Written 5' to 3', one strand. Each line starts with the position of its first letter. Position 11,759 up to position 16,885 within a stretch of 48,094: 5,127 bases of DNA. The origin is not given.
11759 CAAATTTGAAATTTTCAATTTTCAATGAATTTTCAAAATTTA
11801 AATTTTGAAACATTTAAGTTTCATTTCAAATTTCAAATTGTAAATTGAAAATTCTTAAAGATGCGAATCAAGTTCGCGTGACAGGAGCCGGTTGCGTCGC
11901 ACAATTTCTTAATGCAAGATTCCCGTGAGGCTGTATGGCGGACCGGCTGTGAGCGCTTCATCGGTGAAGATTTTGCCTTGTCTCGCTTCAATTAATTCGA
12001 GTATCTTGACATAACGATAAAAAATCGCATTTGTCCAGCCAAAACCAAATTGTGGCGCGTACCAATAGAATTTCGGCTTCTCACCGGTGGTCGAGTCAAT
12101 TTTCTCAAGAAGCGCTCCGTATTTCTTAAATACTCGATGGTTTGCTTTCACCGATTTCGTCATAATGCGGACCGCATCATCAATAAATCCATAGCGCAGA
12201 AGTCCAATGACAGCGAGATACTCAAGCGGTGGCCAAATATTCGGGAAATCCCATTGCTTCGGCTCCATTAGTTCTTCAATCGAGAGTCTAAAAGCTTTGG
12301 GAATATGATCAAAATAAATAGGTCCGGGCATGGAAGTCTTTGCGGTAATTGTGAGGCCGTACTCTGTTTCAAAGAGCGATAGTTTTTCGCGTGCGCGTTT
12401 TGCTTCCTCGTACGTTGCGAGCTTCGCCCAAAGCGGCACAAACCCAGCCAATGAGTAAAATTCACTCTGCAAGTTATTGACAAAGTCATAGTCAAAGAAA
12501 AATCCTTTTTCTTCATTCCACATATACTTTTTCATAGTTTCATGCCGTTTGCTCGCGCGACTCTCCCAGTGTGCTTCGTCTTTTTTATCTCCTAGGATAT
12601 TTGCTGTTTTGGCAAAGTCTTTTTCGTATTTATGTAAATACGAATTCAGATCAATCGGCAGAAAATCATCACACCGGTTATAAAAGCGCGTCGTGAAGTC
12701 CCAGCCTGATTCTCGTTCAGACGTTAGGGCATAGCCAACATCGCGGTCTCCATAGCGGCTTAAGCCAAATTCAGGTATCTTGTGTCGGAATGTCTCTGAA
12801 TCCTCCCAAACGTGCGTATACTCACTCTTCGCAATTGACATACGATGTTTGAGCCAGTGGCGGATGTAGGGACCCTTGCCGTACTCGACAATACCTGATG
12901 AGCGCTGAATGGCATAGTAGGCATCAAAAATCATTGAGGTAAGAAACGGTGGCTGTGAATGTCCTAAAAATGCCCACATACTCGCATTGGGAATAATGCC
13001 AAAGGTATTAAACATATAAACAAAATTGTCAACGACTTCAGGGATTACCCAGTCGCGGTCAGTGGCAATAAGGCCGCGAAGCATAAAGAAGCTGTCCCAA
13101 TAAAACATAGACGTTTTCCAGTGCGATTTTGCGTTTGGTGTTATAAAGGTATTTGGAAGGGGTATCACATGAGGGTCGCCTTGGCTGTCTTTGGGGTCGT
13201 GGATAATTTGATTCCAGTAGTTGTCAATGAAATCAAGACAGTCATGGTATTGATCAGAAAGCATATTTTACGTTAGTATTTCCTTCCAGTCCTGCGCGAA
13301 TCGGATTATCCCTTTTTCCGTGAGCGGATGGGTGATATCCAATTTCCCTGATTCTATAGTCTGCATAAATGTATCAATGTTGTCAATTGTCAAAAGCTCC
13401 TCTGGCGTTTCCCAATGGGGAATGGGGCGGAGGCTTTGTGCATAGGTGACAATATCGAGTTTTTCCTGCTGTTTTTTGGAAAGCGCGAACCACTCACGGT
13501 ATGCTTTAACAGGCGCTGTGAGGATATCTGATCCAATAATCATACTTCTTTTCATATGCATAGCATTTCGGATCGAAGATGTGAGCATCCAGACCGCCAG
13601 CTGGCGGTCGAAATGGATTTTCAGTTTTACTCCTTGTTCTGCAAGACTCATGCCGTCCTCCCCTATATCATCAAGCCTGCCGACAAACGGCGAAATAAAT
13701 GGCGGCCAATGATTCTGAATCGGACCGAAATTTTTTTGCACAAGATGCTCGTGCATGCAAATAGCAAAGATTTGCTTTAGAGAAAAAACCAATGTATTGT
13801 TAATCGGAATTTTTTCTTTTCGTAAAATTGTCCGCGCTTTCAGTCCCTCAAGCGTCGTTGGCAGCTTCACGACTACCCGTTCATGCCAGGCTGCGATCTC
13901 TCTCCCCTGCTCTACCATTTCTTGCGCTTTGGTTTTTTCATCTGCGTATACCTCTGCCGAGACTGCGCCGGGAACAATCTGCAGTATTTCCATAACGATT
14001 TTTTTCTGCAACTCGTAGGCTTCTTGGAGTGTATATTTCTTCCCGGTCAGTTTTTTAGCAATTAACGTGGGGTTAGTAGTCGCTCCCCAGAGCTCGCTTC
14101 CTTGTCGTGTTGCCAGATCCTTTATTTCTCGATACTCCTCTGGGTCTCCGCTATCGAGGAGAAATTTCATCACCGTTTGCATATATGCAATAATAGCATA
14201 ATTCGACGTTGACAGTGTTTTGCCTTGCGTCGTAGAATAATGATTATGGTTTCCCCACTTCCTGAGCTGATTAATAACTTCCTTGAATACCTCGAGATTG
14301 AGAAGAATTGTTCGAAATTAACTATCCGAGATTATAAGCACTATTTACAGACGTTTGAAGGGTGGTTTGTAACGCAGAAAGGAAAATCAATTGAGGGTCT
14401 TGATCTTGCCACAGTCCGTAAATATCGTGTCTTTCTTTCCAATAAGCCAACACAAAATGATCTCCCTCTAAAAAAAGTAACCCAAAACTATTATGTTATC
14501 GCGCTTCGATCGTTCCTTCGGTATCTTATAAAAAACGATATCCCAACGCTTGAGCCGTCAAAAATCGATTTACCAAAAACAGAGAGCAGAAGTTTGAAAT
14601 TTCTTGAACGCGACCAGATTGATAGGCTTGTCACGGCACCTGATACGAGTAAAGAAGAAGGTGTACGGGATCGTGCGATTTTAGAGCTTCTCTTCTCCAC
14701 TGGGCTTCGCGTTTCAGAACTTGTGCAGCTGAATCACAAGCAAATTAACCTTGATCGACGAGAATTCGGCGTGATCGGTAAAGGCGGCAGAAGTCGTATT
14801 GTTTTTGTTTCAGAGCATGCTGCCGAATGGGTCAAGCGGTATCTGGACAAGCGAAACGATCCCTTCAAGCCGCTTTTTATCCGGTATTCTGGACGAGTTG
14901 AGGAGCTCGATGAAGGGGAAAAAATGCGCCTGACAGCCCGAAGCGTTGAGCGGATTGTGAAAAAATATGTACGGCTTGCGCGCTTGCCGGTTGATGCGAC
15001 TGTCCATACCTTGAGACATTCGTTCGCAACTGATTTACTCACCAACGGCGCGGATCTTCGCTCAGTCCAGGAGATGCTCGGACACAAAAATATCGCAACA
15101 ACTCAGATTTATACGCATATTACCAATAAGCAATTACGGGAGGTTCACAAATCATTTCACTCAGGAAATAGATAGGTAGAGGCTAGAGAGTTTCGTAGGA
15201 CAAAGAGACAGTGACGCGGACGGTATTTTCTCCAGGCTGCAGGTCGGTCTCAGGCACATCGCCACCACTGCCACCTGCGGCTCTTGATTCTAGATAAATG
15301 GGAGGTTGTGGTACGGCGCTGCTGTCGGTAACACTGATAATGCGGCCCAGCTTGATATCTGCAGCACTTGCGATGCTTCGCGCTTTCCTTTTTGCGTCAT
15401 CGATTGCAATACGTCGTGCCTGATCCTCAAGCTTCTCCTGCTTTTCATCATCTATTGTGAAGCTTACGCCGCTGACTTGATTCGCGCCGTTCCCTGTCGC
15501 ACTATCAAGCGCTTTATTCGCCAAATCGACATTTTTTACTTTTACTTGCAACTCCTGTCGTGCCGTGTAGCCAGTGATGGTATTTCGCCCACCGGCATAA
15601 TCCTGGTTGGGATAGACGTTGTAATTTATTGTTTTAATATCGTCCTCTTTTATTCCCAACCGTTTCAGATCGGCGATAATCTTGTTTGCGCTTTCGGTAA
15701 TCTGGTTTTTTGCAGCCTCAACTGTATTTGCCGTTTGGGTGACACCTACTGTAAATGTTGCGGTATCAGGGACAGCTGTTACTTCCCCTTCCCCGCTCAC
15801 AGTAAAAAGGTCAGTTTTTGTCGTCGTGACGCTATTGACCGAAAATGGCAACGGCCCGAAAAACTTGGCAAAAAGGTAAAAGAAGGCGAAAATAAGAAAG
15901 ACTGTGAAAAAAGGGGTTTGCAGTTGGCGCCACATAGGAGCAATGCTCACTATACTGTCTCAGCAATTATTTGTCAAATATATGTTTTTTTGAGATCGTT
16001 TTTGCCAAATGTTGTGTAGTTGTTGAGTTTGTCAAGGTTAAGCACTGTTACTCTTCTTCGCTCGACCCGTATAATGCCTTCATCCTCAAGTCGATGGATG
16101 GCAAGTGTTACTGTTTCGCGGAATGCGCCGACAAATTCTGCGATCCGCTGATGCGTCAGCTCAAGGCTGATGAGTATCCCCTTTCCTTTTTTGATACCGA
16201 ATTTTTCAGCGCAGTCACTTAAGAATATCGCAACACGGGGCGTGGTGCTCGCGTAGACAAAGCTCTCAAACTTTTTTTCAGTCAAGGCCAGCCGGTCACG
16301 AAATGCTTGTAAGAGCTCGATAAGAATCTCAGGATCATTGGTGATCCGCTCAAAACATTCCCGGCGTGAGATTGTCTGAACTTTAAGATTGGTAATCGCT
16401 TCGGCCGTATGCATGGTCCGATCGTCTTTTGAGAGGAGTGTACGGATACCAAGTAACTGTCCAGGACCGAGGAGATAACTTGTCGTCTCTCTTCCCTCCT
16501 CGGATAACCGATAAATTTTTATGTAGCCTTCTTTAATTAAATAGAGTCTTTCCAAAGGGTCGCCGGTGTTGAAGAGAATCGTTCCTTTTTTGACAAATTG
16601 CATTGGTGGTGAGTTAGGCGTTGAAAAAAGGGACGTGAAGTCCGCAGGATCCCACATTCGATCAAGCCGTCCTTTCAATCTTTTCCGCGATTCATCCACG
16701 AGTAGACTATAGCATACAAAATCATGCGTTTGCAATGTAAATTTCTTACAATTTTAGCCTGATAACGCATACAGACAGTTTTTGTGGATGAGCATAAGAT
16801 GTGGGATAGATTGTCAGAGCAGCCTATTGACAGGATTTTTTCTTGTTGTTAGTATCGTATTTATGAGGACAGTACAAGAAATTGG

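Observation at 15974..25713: FAS/PKS-like condensation-reduction-dehydration gene set with no visible acyl carrier protein, joined to an acyltransferase and a PLD-family enzyme and sitting next to a Crp/Fnr regulator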

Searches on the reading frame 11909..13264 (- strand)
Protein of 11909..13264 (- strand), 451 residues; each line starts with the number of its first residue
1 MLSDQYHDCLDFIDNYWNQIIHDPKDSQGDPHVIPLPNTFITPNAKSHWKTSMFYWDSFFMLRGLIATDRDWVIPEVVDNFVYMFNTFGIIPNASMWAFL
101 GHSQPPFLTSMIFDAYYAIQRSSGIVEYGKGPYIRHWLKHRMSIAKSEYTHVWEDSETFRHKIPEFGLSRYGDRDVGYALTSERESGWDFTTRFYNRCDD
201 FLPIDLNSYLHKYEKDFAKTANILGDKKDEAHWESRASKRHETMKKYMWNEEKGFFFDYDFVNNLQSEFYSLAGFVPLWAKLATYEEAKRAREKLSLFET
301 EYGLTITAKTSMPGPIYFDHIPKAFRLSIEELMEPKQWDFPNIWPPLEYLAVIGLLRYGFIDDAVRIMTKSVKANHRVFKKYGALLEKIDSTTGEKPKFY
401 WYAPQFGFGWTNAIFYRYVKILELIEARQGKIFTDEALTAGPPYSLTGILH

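Call 7: search_protein_families(library=pfam, proteins=[window:11909-13264:-], max_evalue=0.001)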
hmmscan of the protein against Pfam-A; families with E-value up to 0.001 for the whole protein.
window:11909-13264:- (451 aa): 2 families
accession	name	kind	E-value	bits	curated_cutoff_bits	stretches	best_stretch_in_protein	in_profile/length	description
PF01204.24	Trehalase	-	1.2e-70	239.3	21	1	13-420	92-509/512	Trehalase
PF22422.2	MGH1-like_GH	-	1.9e-22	80.8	27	1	135-410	99-355/356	Mannosylglycerate hydrolase MGH1-like glycoside hydrolase domain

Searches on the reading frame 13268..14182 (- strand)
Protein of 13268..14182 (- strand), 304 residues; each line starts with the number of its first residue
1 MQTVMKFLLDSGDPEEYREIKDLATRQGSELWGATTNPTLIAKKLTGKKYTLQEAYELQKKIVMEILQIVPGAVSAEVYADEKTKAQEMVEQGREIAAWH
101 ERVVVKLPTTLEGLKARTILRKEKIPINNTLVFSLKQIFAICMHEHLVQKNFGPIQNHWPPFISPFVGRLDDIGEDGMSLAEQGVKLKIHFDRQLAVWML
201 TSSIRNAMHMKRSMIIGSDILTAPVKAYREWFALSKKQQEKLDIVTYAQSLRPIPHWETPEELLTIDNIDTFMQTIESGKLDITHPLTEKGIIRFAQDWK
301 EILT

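Call 7: search_protein_families(library=pfam, proteins=[window:13268-14182:-], max_evalue=0.001)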
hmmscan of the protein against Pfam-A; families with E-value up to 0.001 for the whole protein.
window:13268-14182:- (304 aa): 1 family
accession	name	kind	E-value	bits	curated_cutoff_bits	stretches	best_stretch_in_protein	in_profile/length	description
PF00923.25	TAL_FSA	-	1.7e-41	142.9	27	1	9-303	3-282/285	Transaldolase/Fructose-6-phosphate aldolase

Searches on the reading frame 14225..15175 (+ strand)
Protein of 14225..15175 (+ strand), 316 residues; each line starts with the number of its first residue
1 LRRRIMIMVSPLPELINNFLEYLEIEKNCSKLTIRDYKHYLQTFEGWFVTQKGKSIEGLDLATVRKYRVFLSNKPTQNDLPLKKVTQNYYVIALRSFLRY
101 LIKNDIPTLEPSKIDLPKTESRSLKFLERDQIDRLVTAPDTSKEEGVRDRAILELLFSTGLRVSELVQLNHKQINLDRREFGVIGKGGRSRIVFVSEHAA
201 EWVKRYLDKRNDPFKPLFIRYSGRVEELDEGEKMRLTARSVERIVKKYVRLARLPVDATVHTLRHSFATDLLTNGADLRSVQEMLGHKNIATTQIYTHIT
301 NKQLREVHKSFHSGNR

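Call 7: search_protein_families(library=pfam, proteins=[window:14225-15175:+], max_evalue=0.001)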
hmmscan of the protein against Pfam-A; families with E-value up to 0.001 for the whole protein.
window:14225-15175:+ (316 aa): 4 families
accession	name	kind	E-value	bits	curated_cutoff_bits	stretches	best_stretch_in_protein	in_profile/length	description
PF00589.27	Phage_integrase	-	2e-45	155.1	27.1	1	125-301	1-170/172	Phage integrase family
PF02899.23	Phage_int_SAM_1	-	1.1e-12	48.5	22.3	1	16-103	1-81/83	Phage integrase, N-terminal SAM-like domain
PF13495.12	Phage_int_SAM_4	-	5.1e-05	24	27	1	15-107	1-84/85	Phage integrase, N-terminal SAM-like domain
PF13102.12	Phage_int_SAM_5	-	6.6e-05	23.6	22.3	1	19-111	6-92/98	Phage integrase SAM-like domain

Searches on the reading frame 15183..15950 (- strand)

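Call 7: search_protein_families(library=pfam, proteins=[window:15183-15950:-], max_evalue=0.001)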
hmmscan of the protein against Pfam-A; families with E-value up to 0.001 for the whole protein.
window:15183-15950:- (255 aa): 1 family
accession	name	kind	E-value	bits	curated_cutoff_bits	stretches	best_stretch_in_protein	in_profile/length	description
PF04402.19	SIMPL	-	3.5e-57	194.4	25.2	1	50-252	2-205/205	Protein of unknown function (DUF541)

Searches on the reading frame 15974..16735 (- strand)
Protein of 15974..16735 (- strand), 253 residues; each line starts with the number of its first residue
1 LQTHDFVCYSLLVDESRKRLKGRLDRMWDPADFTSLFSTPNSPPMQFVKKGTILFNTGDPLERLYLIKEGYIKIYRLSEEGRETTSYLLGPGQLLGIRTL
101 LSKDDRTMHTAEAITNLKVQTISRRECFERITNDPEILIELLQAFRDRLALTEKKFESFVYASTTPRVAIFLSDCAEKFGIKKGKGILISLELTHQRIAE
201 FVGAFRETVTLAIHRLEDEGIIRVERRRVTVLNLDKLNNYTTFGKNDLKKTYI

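Call 3: search_protein_families(library=pfam, proteins=[window:15974-16735:-], max_evalue=0.01)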
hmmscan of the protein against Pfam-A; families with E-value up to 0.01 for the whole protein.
window:15974-16735:- (253 aa): 5 families
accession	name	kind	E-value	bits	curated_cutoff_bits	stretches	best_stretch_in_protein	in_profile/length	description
PF00027.35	cNMP_binding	-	2.8e-16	59.7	27.5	1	47-126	3-81/89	Cyclic nucleotide-binding domain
PF13545.12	HTH_Crp_2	-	1.4e-15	57.4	27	1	167-239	2-69/70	Crp-like helix-turn-helix domain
PF00325.26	Crp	-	8.5e-05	22.6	21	1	191-222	1-32/32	Bacterial regulatory proteins, crp family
PF01047.28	MarR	-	0.0028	17.9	24.6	0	194-226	19-51/59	MarR family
PF00392.27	GntR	-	0.0047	17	27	0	194-230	26-62/64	Bacterial regulatory proteins, gntR family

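Call 5: search_protein_families(library=ncbifam, proteins=[window:15974-16735:-], max_evalue=0.01)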
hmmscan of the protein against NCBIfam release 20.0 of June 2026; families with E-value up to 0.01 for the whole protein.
window:15974-16735:- (253 aa): 12 families
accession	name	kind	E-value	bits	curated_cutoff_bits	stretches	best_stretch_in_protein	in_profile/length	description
TIGR03697.1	NtcA_cyano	equivalog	2.3e-27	96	244.95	1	52-237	2-188/193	global nitrogen regulator NtcA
NF008732.0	PRK11753.1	equivalog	3.1e-18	66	266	1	48-231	29-210/214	cAMP-activated global transcriptional regulator CRP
NF053664.1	TransRegPtrACyano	equivalog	2.1e-14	53.3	300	1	62-233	28-191/196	Crp/Fnr family transcriptional regulator PtrA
NF008365.0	PRK11161.1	subfamily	6.2e-14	51.9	228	1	48-243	52-245/250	fumarate/nitrate reduction transcriptional regulator Fnr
NF052518.1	TransRegLdrP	equivalog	6.3e-14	52.5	300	1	48-238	4-185/195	transcriptional regulator LdrP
NF010499.0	PRK13918.1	equivalog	8.7e-14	51.5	274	1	49-239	18-199/205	CRP/FNR family transcriptional regulator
NF050806.1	TransRegFixKCaul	equivalog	5.3e-11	42.2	300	1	48-232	28-204/215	transcriptional regulator FixK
NF045989.1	TransRegFnrLRhodb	equivalog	3.1e-09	36.4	300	1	51-240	44-234/245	transcriptional regulator FnrL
NF041163.2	encap_f2b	equivalog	2.3e-08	33.6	400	1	48-151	100-202/450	family 2B encapsulin nanocompartment shell protein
NF006901.0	PRK09392.1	equivalog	2.7e-08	33.4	211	1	45-240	32-220/236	transcriptional activator FtrB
NF058543.1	ActPatMycb56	equivalog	8.3e-07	28.2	460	1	49-150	25-123/317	acetyltransferase Pat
TIGR03896.1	cyc_nuc_ocin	subfamily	4e-06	26.4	161.05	1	47-136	165-253/317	bacteriocin-type transport-associated protein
